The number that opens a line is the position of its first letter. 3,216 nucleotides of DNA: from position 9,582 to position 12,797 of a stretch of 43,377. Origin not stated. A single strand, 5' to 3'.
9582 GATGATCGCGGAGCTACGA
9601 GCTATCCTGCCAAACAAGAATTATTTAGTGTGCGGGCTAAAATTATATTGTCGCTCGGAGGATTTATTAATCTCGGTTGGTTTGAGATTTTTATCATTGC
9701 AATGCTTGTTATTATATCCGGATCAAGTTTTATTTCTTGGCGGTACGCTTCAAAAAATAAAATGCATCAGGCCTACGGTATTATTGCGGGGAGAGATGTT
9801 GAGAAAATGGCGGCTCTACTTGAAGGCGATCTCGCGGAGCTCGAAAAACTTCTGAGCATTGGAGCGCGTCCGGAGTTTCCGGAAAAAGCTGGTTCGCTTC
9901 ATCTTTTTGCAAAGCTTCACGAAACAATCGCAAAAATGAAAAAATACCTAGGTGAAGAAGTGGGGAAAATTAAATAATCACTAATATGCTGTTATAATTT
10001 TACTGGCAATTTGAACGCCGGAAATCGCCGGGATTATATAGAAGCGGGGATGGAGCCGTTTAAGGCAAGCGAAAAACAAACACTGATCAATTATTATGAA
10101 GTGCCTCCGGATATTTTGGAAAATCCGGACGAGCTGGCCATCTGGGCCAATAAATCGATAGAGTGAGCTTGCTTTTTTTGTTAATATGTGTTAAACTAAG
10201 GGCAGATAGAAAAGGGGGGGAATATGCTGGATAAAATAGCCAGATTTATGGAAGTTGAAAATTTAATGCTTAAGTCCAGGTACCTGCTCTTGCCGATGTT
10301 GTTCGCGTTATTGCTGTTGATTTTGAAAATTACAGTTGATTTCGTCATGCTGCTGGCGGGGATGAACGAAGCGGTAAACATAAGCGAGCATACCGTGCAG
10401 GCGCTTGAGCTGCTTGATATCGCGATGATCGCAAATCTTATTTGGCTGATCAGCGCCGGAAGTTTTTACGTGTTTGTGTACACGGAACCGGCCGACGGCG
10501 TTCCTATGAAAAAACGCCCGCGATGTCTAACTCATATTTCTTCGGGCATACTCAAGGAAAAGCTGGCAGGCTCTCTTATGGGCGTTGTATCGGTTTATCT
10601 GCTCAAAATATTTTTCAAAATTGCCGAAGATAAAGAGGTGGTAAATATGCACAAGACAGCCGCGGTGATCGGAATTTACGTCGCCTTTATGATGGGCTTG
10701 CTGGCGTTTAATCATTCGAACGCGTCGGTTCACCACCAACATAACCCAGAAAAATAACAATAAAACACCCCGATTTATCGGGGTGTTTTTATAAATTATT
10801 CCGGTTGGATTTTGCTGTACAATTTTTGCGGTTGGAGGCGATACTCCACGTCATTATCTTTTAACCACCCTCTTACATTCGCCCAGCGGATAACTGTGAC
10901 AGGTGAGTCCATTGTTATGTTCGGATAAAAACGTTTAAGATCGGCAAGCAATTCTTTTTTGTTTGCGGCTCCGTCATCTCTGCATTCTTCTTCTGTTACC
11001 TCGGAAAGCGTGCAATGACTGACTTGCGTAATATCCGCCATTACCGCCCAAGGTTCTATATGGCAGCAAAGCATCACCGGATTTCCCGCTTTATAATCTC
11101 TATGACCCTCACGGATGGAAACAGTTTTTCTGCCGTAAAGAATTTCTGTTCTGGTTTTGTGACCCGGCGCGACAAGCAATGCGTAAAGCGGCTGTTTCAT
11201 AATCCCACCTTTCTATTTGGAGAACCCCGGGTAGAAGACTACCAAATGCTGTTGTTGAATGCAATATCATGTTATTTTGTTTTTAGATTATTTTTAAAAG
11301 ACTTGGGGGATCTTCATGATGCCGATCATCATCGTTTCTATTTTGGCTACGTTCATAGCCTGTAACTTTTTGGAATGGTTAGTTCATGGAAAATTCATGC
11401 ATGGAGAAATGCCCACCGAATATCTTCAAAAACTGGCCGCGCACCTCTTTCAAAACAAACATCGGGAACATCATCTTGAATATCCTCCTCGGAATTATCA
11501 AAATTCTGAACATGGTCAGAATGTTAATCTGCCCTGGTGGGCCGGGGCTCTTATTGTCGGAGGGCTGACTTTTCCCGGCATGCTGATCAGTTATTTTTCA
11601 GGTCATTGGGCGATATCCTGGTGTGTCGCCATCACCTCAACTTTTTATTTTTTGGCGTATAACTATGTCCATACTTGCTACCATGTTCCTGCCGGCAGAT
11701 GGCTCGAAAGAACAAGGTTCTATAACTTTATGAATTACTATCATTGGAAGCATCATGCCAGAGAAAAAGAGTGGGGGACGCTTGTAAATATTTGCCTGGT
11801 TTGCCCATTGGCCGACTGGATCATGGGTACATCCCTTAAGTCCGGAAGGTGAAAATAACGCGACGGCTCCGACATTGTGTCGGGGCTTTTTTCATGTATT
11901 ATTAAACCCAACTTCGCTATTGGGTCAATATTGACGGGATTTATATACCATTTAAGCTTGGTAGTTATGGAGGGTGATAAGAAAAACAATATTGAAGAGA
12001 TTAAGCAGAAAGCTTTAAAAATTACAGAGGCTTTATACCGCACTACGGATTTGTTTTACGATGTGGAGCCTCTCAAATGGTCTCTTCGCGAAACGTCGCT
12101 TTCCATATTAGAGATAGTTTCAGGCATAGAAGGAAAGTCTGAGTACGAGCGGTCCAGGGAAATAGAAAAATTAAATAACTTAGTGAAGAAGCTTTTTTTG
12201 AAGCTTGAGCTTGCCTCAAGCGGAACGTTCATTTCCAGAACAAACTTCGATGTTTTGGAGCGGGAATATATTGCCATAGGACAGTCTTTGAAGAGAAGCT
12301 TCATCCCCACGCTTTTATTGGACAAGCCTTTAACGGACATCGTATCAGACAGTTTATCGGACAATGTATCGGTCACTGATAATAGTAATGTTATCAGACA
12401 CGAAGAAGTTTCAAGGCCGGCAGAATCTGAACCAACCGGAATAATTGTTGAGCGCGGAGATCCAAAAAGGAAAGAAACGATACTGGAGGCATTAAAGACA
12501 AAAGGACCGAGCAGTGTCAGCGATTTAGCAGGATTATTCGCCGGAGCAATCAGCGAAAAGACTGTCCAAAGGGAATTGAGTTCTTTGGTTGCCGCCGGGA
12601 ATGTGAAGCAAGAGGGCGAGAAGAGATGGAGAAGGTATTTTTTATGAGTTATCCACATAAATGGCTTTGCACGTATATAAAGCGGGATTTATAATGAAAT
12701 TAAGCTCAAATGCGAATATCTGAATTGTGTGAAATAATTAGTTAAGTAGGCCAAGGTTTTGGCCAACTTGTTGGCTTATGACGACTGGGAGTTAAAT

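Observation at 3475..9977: Translationally coupled six-gene module: PAS protein, histidine kinase, two output-less receivers, dockerin protein, cohesin scaffold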

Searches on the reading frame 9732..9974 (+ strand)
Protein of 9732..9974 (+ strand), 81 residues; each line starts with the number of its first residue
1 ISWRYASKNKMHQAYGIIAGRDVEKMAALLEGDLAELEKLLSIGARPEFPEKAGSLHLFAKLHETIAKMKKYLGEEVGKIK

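Call 54: search_protein_families(library=pfam, alignment_id=A5, max_evalue=1)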
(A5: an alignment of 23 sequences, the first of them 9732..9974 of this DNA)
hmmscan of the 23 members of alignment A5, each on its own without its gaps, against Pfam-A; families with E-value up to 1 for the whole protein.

A. member 1, window:9732-9974:+ (81 aa): 0 families

B. families by the number of members that match (of 23 scanned): 39 families (the first 25 are shown)
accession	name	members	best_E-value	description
PF07798.16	CCDC90-like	2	0.0099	Coiled-coil domain-containing protein 90-like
PF15821.10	DUF4709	2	0.014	Domain of unknown function (DUF4709)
PF06103.16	DUF948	2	0.017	Bacterial protein of unknown function (DUF948)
PF07889.17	DUF1664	2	0.017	Protein of unknown function (DUF1664)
PF05388.16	Carbpep_Y_N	1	0.0041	Carboxypeptidase Y pro-peptide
PF06153.16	CdAMP_rec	1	0.0065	Cyclic-di-AMP receptor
PF25569.1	TPR_ZFYVE26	1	0.0073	ZFYVE26-like, TPR repeats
PF05791.16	Bacillus_HBL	1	0.015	Bacillus haemolytic enterotoxin (HBL)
PF22240.1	ISP_coupler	1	0.017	Type ISP restriction-modification enzyme, coupler domain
PF01544.23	CorA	1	0.018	CorA-like Mg2+ transporter protein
PF11138.13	DUF2911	1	0.018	Protein of unknown function (DUF2911)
PF21938.1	CAP_N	1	0.021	CAP, N-terminal domain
PF00237.24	Ribosomal_L22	1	0.021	Ribosomal protein L22p/L17e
PF07299.16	EF-G-binding_N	1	0.026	Elongation factor G-binding protein, N-terminal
PF18481.7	DUF5616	1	0.026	Domain of unknown function (DUF5616)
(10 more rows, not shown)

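Call 55: search_solved_structures(query=A5, max_evalue=10)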
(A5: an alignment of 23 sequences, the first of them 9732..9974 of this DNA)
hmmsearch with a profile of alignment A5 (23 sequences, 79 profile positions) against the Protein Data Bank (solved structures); distinct sequences matched with E-value up to 10: 11.
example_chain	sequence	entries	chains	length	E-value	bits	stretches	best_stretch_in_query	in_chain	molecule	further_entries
8rj1_A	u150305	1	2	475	0.66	13.8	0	7-25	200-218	Aspartate ammonia lyase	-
7sc7_BD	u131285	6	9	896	1.3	12.8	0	9-24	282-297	Phycobiliprotein ApcE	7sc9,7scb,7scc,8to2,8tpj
1xdz_A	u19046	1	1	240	1.4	12.7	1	5-37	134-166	Methyltransferase gidB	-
5wlq_A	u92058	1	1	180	2.6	11.9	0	20-53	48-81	Capsid assembly scaffolding protein,Myosin-7,Microtubule-associated protein RP/EB family m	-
3tbk_A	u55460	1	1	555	3.3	11.5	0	28-78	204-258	RIG-I Helicase Domain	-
6tb3_BW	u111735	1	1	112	3.3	11.5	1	19-69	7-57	General negative regulator of transcription subunit 5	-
3vjf_A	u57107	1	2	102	3.7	11.4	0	28-66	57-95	WA20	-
5wwl_N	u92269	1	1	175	5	10.9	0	10-50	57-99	Kinetochore protein nnf1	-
1j3u_A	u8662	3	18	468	6.2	10.6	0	8-26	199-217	aspartase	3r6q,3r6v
8rj0_A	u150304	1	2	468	6.7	10.5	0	8-26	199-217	Aspartate ammonia-lyase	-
8k82_CN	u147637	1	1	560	8.8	10.2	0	19-69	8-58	General negative regulator of transcription subunit 5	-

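Call 63: search_protein_representatives(alignment_id=A5)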
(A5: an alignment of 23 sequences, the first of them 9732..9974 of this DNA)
Query: 23 sequences, 79 profile positions. Proteins with E-value up to 0.001 (for the whole library): 89; up to 1e-10: 43; up to 1e-30: 0. The best 89 are listed.
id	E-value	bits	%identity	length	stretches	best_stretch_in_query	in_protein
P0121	4.6e-25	104.0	-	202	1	1-79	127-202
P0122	4.9e-24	100.7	-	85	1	1-79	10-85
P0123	3.8e-23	97.9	-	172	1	1-79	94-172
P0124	3.0e-22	95.0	-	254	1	1-78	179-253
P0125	1.1e-20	90.0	-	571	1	1-79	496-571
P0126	1.3e-19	86.6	-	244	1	1-79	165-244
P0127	3.3e-19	85.3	-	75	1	7-79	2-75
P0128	4.4e-19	84.9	-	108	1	2-79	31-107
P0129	4.7e-19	84.8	-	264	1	2-79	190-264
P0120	4.9e-19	84.7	-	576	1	1-79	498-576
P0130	3.9e-18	81.8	-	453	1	1-79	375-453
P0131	5.6e-18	81.3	-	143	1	1-78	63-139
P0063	1.2e-17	80.3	-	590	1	1-79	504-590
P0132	1.3e-17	80.2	-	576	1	1-78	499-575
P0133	3.0e-17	79.0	-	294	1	1-79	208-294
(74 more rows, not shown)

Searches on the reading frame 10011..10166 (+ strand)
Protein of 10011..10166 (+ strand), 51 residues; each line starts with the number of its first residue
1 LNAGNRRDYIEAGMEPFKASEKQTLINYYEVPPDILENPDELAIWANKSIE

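Call 74: search_protein_families(library=pfam, proteins=[window:10011-10166:+], max_evalue=0.001)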
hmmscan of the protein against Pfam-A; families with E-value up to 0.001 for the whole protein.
window:10011-10166:+ (51 aa): 1 family
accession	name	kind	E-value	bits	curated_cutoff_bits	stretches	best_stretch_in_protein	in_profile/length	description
PF04993.18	TfoX_N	-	8.6e-11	42.2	30.1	1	3-51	41-89/91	TfoX N-terminal domain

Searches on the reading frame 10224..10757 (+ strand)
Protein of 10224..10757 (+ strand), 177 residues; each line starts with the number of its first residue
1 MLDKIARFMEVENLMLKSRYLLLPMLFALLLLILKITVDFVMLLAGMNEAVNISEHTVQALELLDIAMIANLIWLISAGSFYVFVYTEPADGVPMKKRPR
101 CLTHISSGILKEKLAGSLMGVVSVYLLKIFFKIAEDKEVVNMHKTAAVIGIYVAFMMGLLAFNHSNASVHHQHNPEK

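Call 74: search_protein_families(library=pfam, proteins=[window:10224-10757:+], max_evalue=0.001)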
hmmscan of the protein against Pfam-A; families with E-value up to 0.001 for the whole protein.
window:10224-10757:+ (177 aa): 1 family
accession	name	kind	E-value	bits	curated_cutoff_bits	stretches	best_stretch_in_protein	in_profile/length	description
PF03350.21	UPF0114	-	7.2e-14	52.5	23.1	1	15-130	1-117/117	Uncharacterized protein family, UPF0114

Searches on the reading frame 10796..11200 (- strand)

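Call 74: search_protein_families(library=pfam, proteins=[window:10796-11200:-], max_evalue=0.001)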
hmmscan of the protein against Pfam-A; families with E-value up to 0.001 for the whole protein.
window:10796-11200:- (134 aa): 1 family
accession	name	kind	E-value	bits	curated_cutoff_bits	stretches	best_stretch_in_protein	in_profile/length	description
PF04266.20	ASCH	-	8.1e-09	36.6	21.2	1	16-106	7-99/103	ASCH domain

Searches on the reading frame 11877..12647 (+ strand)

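Call 74: search_protein_families(library=pfam, proteins=[window:11877-12647:+], max_evalue=0.001)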
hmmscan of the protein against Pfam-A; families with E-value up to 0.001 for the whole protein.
window:11877-12647:+ (256 aa): 1 family
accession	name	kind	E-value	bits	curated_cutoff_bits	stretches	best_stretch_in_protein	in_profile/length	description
PF25212.1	HVO_A0114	-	0.00086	19.5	27.6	0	200-250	25-73/84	HVO_A0114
